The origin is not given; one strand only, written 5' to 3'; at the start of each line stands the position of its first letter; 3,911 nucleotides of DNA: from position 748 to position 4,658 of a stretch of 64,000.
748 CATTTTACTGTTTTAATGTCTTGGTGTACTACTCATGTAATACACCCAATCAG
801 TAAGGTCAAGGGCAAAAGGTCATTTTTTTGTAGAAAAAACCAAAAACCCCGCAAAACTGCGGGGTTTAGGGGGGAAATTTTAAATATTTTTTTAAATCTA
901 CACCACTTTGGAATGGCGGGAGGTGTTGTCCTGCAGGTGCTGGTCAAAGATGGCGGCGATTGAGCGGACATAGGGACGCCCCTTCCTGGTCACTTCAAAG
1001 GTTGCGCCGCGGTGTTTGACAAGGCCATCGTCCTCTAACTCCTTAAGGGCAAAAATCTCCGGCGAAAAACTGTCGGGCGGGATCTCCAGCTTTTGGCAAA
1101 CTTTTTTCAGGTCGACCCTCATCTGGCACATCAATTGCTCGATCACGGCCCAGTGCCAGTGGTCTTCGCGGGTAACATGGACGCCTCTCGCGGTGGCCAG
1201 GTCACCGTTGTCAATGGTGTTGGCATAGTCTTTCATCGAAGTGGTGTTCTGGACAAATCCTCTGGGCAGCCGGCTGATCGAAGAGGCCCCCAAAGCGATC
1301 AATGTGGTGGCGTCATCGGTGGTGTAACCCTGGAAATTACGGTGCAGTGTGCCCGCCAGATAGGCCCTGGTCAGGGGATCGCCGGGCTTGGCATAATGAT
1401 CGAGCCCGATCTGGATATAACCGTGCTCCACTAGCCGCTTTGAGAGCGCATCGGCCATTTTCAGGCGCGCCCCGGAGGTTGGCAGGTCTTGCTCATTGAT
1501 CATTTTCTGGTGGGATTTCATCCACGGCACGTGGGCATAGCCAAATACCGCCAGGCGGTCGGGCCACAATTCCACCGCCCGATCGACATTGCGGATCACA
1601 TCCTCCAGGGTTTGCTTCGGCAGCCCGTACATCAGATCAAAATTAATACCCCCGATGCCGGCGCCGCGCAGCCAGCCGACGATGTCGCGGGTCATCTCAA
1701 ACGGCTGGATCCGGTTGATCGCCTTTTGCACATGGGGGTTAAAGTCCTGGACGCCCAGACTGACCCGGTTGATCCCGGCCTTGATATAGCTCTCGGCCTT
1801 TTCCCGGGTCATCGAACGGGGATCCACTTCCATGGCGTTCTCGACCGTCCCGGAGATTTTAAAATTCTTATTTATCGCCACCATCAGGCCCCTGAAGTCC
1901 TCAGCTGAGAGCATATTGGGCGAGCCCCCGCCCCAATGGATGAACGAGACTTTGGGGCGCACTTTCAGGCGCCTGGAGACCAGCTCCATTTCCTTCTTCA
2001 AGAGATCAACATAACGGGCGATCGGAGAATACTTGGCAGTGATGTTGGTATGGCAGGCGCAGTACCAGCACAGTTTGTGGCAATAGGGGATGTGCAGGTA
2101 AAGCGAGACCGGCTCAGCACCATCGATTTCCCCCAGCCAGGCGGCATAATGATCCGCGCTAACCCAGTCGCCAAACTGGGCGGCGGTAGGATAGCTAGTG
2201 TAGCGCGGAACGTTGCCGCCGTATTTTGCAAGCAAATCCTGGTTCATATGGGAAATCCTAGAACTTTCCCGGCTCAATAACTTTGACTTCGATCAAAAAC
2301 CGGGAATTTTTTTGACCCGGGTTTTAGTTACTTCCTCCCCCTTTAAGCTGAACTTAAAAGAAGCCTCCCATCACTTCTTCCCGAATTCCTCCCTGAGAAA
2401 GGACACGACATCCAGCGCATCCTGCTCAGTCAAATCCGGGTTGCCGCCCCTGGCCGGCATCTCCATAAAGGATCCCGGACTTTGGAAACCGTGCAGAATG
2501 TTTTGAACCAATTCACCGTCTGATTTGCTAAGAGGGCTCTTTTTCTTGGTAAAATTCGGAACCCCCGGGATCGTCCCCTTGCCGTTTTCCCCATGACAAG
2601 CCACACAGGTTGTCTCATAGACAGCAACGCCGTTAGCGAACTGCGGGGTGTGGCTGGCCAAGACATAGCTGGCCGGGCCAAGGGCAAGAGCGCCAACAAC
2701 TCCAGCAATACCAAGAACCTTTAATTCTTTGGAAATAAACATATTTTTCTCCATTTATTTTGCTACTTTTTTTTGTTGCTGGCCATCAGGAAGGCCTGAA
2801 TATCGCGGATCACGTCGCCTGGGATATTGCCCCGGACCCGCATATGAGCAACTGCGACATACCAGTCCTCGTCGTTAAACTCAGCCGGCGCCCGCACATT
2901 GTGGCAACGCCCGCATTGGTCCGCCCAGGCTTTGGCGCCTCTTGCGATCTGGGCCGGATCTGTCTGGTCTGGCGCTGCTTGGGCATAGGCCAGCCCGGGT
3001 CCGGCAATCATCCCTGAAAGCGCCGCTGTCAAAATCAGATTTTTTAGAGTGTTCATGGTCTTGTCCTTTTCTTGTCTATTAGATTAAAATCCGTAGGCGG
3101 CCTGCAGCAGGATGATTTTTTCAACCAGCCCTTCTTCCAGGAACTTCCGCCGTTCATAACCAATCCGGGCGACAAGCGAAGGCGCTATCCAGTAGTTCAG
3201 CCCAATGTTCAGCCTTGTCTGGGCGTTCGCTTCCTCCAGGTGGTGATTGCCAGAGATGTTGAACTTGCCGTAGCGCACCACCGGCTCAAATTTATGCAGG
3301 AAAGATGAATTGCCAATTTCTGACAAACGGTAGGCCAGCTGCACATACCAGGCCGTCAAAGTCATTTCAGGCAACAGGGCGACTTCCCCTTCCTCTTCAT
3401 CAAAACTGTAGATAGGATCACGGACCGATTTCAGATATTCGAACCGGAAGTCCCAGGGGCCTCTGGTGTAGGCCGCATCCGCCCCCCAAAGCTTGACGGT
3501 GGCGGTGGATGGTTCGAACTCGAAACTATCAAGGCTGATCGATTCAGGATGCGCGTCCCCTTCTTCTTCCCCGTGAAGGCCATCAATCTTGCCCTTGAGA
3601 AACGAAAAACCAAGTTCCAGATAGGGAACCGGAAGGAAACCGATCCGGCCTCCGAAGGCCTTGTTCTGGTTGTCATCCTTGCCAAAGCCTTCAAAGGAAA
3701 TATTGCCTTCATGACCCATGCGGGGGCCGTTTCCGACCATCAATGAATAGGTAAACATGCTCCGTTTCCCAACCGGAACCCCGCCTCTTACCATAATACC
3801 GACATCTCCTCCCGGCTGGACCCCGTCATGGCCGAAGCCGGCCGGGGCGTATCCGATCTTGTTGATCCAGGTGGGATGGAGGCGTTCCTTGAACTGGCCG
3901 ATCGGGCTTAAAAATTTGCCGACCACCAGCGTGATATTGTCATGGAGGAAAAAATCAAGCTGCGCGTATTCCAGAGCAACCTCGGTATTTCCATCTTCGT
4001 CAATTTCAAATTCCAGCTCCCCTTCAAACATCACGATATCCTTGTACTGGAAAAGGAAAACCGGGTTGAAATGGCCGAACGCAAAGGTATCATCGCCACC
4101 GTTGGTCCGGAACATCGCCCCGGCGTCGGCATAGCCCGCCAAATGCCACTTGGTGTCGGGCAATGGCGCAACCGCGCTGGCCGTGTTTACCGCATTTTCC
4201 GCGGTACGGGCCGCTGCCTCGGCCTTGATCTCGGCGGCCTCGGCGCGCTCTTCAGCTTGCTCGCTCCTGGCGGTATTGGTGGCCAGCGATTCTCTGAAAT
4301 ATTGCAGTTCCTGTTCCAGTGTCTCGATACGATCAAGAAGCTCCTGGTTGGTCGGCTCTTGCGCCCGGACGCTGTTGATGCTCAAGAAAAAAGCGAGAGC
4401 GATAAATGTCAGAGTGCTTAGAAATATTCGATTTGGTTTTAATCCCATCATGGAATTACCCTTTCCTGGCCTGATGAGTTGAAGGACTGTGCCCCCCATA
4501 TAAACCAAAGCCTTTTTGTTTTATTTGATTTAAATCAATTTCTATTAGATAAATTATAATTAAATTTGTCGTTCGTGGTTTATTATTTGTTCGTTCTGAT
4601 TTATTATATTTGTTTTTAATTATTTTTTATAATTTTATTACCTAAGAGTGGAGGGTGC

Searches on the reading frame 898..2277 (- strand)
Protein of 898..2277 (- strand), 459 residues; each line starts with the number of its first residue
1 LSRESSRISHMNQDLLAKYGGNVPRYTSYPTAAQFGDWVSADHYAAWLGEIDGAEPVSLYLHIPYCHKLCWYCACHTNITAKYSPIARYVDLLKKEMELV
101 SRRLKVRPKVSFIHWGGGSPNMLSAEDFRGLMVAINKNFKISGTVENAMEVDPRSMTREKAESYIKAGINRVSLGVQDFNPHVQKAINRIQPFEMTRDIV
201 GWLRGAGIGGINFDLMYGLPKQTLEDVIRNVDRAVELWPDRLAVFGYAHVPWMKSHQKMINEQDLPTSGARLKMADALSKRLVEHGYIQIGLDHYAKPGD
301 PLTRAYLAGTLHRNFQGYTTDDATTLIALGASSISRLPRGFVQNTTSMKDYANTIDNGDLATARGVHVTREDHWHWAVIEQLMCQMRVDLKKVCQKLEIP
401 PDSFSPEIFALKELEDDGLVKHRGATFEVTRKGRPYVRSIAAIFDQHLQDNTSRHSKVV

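Call 76: search_protein_families(library=pfam, proteins=[window:898-2277:-], max_evalue=0.00001)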
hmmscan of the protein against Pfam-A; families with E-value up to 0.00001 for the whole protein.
window:898-2277:- (459 aa): 2 families
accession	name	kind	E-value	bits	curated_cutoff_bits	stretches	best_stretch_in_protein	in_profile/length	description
PF04055.27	Radical_SAM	-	7.7e-25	88.4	29.5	1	61-231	2-163/166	Radical SAM superfamily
PF06969.22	HemN_C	-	4.3e-07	30.3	24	1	368-435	1-66/67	HemN C-terminal domain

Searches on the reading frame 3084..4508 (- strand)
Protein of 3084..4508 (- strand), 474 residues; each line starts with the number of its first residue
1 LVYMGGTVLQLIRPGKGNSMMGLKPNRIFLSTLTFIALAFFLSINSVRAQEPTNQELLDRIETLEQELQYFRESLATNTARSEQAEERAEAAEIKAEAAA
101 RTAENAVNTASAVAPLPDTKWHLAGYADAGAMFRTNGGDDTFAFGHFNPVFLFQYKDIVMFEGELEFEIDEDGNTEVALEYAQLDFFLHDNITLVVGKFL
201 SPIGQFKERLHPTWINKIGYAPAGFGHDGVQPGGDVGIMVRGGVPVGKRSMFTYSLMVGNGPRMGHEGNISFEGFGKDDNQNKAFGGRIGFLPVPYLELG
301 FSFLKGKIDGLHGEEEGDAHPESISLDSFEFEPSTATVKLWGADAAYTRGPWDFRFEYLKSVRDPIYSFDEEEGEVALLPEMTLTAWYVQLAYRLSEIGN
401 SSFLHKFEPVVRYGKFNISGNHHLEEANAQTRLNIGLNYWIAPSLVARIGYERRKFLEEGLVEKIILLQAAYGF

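Call 76: search_protein_families(library=pfam, proteins=[window:3084-4508:-], max_evalue=0.00001)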
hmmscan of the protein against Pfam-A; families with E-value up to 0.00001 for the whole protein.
window:3084-4508:- (474 aa): 1 family
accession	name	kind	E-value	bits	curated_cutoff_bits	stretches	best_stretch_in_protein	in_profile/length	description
PF07396.17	Porin_O_P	-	4.6e-06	26.6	20.9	0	179-444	68-334/370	Phosphate-selective porin O and P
